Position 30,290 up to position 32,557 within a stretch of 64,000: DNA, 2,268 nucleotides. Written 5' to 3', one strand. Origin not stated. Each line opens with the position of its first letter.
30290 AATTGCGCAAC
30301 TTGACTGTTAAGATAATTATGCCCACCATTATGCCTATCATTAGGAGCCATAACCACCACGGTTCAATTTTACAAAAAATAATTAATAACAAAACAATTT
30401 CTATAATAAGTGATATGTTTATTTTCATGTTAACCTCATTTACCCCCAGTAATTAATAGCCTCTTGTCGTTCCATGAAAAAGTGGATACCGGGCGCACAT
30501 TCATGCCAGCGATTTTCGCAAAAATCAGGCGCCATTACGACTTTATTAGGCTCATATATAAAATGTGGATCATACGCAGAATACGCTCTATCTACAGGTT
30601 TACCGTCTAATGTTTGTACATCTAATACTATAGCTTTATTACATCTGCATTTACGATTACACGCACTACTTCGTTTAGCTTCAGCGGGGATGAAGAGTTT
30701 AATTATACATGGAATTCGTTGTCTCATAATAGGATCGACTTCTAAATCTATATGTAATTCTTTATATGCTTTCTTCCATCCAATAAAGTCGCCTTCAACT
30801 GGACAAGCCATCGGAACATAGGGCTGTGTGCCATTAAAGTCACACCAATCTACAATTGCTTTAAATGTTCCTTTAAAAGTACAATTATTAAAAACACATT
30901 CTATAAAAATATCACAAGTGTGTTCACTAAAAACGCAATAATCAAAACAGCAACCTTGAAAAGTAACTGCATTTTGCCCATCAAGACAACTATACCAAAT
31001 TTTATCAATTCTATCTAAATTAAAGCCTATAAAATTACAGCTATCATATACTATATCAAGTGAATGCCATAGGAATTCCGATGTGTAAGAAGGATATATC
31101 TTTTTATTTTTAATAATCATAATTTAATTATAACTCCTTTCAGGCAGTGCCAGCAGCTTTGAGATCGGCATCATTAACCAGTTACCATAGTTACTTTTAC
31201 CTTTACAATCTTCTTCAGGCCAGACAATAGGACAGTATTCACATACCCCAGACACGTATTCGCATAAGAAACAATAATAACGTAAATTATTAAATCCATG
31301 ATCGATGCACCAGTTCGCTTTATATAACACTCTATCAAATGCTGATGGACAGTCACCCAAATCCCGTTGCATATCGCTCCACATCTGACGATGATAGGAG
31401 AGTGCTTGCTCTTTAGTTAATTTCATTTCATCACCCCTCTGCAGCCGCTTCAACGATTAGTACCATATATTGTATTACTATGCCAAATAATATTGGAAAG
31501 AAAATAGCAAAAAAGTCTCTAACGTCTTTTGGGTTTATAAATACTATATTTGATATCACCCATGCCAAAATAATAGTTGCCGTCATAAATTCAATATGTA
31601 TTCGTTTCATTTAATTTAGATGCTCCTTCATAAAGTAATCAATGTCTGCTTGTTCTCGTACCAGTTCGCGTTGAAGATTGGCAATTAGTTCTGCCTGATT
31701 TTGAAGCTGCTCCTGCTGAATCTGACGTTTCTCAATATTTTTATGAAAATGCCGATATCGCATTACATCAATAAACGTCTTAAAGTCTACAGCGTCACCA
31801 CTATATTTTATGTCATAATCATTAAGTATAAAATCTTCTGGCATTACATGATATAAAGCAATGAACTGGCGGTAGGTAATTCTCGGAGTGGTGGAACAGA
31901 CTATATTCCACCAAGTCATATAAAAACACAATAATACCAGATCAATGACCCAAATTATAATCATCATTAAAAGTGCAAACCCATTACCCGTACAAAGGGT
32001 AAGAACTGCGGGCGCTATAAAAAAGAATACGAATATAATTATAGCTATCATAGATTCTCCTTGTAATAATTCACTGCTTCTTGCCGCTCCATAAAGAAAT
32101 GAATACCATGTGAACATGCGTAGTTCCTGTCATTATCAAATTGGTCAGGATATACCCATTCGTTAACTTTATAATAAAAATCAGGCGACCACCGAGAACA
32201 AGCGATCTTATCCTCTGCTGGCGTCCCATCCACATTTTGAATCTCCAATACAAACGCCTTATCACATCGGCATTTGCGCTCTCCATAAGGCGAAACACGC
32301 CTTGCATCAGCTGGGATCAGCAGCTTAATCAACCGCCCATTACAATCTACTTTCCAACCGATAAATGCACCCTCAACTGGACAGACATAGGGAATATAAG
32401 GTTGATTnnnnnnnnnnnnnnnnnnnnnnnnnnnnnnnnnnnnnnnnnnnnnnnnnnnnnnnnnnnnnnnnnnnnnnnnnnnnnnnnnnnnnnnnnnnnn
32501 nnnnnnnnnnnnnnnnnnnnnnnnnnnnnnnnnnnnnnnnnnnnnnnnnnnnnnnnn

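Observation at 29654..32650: Diverged segmental duplication of a two-gene cassette (pentapeptide-like Cys-rich protein plus two-TM membrane protein)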

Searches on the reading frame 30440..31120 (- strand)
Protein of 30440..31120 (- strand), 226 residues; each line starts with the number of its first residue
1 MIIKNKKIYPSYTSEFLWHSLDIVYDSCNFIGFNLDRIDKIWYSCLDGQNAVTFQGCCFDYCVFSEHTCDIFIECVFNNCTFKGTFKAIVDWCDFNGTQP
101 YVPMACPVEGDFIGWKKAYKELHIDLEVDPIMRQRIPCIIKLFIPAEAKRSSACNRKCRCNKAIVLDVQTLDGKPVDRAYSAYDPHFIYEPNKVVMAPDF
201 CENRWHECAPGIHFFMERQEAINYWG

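Call 6: search_protein_families(library=pfam, proteins=[window:30440-31120:-], max_evalue=1)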
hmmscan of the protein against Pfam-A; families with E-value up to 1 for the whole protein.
window:30440-31120:- (226 aa): 2 families
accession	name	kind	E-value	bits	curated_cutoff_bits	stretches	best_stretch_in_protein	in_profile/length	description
PF19062.5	DUF5758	-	3.9e-32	110.8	26.9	2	139-221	22-105/105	Family of unknown function (DUF5758)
PF13576.12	Pentapeptide_3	-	0.049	14.3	27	1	52-85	4-36/48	Pentapeptide repeats (9 copies)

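Call 7: search_protein_families(library=phrogs, proteins=[window:30440-31120:-], max_evalue=0.1)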
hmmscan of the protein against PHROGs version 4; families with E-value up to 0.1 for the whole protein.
window:30440-31120:- (226 aa): 1 family
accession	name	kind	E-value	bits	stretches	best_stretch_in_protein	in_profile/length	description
phrog_9562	-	unknown function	2.9e-20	73.9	1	107-224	37-181/183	-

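Call 61: search_protein_families(library=padloc, proteins=[window:30440-31120:-], max_evalue=0.1)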
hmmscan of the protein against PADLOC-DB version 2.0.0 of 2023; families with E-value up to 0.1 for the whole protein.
window:30440-31120:- (226 aa): 0 families

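Call 62: search_protein_families(library=ncbifam, proteins=[window:30440-31120:-], max_evalue=0.1)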
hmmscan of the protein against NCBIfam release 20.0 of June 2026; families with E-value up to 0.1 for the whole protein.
window:30440-31120:- (226 aa): 0 families

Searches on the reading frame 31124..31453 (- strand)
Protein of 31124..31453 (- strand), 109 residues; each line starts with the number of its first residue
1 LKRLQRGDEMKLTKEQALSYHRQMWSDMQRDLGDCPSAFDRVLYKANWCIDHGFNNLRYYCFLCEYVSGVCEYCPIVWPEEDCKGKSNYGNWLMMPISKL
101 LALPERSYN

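Call 6: search_protein_families(library=pfam, proteins=[window:31124-31453:-], max_evalue=1)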
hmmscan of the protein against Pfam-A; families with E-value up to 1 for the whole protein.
window:31124-31453:- (109 aa): 0 families

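Call 7: search_protein_families(library=phrogs, proteins=[window:31124-31453:-], max_evalue=0.1)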
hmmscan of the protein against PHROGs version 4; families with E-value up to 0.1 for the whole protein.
window:31124-31453:- (109 aa): 0 families

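Call 61: search_protein_families(library=padloc, proteins=[window:31124-31453:-], max_evalue=0.1)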
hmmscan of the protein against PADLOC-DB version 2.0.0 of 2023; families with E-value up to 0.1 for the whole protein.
window:31124-31453:- (109 aa): 0 families

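Call 62: search_protein_families(library=ncbifam, proteins=[window:31124-31453:-], max_evalue=0.1)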
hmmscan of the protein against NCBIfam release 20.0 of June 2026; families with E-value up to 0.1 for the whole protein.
window:31124-31453:- (109 aa): 0 families

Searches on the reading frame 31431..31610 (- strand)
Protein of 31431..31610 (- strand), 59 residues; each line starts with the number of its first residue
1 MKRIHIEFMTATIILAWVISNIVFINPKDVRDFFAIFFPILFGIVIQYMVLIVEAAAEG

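Call 6: search_protein_families(library=pfam, proteins=[window:31431-31610:-], max_evalue=1)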
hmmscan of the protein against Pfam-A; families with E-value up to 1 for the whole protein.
window:31431-31610:- (59 aa): 1 family
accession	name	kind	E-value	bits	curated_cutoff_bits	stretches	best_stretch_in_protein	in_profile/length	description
PF20342.3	DUF6637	-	0.28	11.8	27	1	17-45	29-57/103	Family of unknown function (DUF6637)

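Call 7: search_protein_families(library=phrogs, proteins=[window:31431-31610:-], max_evalue=0.1)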
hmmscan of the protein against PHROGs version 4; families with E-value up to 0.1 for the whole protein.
window:31431-31610:- (59 aa): 0 families

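Call 61: search_protein_families(library=padloc, proteins=[window:31431-31610:-], max_evalue=0.1)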
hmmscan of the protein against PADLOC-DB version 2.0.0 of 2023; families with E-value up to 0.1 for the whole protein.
window:31431-31610:- (59 aa): 0 families

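Call 62: search_protein_families(library=ncbifam, proteins=[window:31431-31610:-], max_evalue=0.1)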
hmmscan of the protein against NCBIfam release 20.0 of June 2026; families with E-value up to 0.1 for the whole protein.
window:31431-31610:- (59 aa): 0 families

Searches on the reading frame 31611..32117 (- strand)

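Call 6: search_protein_families(library=pfam, proteins=[window:31611-32117:-], max_evalue=1)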
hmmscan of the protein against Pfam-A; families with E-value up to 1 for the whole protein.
window:31611-32117:- (168 aa): 2 families
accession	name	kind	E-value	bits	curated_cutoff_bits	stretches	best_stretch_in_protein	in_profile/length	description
PF16159.10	FOXP-CC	-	0.13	13.3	28.9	1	121-168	23-69/69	FOXP coiled-coil domain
PF03547.23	Mem_trans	-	0.14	11.2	25.7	1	9-88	17-99/343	Membrane transport protein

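Call 7: search_protein_families(library=phrogs, proteins=[window:31611-32117:-], max_evalue=0.1)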
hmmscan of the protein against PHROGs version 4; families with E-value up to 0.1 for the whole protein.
window:31611-32117:- (168 aa): 0 families

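Call 61: search_protein_families(library=padloc, proteins=[window:31611-32051:-], max_evalue=0.1)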
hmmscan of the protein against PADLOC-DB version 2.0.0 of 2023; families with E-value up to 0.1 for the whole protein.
window:31611-32051:- (146 aa): 1 family
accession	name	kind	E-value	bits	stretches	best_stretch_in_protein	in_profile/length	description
PDLC04658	PDC-M45C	-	0.011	13.5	1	60-133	57-130/145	-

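Call 62: search_protein_families(library=ncbifam, proteins=[window:31611-32051:-], max_evalue=0.1)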
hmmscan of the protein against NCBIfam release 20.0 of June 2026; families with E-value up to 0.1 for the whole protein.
window:31611-32051:- (146 aa): 0 families

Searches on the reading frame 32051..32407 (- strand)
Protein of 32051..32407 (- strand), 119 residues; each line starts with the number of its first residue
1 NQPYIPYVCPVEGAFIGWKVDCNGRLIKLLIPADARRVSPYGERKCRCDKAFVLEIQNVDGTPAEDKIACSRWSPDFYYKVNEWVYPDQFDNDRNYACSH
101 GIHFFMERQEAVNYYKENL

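Call 49: predict_structure(alignment_id=A5)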
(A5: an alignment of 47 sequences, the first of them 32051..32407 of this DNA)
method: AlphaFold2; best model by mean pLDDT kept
length: 119 residues; sequences in the alignment: 47
mean_pLDDT: 92.3   pTM: 0.86
mean pLDDT of the five models: 92.3, 91.3, 89.2, 88.4, 87.9
residues with pLDDT >= 90: 89; 70-90: 28; 50-70: 2; < 50: 0
segments of 3 or more residues with pLDDT < 50: none
pLDDT, mean of each block of 10 residues (from residue 1): 80 96 96 95 92 97 95 89 96 87 95 89
secondary structure, 60 per line:
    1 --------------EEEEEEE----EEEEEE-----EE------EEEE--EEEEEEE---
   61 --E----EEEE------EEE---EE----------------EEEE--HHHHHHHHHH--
elements in order: E15-21 E26-31 E45-48 E51-57 E68-71 E78-80 E102-105 H108-117

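Call 60: fold_search(model_id=the predicted structure, library=viral)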
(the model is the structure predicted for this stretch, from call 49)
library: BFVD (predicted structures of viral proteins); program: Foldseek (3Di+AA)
matches with E <= 10: 410; with E <= 0.001: 37
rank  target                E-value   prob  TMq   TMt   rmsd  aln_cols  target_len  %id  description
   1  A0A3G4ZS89            9.6e-09  1.00  0.77  0.29   2.8       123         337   30  Pentapeptide repeat-containing protein [Edafosvirus sp.]
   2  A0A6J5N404            2.6e-08  1.00  0.75  0.54   6.8       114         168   32  Uncharacterized protein [uncultured Caudovirales phage]
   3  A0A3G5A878            3.7e-08  1.00  0.78  0.33   2.2       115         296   25  MORN repeat-containing protein [Hyperionvirus sp.]
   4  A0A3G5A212            8.0e-08  1.00  0.78  0.40   4.5       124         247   24  Uncharacterized protein [Harvfovirus sp.]
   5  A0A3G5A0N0            1.2e-07  1.00  0.79  0.28   3.1       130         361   20  MORN repeat-containing protein [Harvfovirus sp.]
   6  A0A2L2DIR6            1.3e-07  1.00  0.79  0.75   3.5       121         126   25  Uncharacterized protein [Acanthamoeba polyphaga mimivirus]
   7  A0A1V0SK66            1.5e-07  1.00  0.73  0.11   7.7       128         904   23  RING finger domain protein [Klosneuvirus KNV1]
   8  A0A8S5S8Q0            2.1e-07  1.00  0.73  0.45   6.3       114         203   33  HEAT repeat domain-containing protein [Phage sp. ctGns7]
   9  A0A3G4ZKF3            4.1e-07  1.00  0.74  0.57   4.6       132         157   22  Uncharacterized protein [Terrestrivirus sp.]
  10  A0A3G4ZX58            5.9e-07  1.00  0.66  0.56   9.8       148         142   20  Uncharacterized protein [Edafosvirus sp.]
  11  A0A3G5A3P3            7.0e-07  1.00  0.79  0.25   2.0       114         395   23  Uncharacterized protein (Fragment) [Harvfovirus sp.]
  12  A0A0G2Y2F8            9.2e-07  1.00  0.69  0.56   4.2       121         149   26  Uncharacterized protein [Acanthamoeba polyphaga mimivirus Kroon]
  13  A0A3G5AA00            1.3e-06  1.00  0.71  0.24   4.6       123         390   19  MORN repeat-containing protein [Hyperionvirus sp.]
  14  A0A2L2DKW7            2.6e-06  1.00  0.77  0.57   4.0       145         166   22  Uncharacterized protein [Acanthamoeba polyphaga mimivirus]
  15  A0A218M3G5            3.4e-06  1.00  0.74  0.49   2.8       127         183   23  Uncharacterized protein [Acidovorax phage ACP17]
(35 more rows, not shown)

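Call 89: search_solved_structures(query=A9, max_evalue=10)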
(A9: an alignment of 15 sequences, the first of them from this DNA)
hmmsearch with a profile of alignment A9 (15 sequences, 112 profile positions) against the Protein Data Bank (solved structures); distinct sequences matched with E-value up to 10: 0.
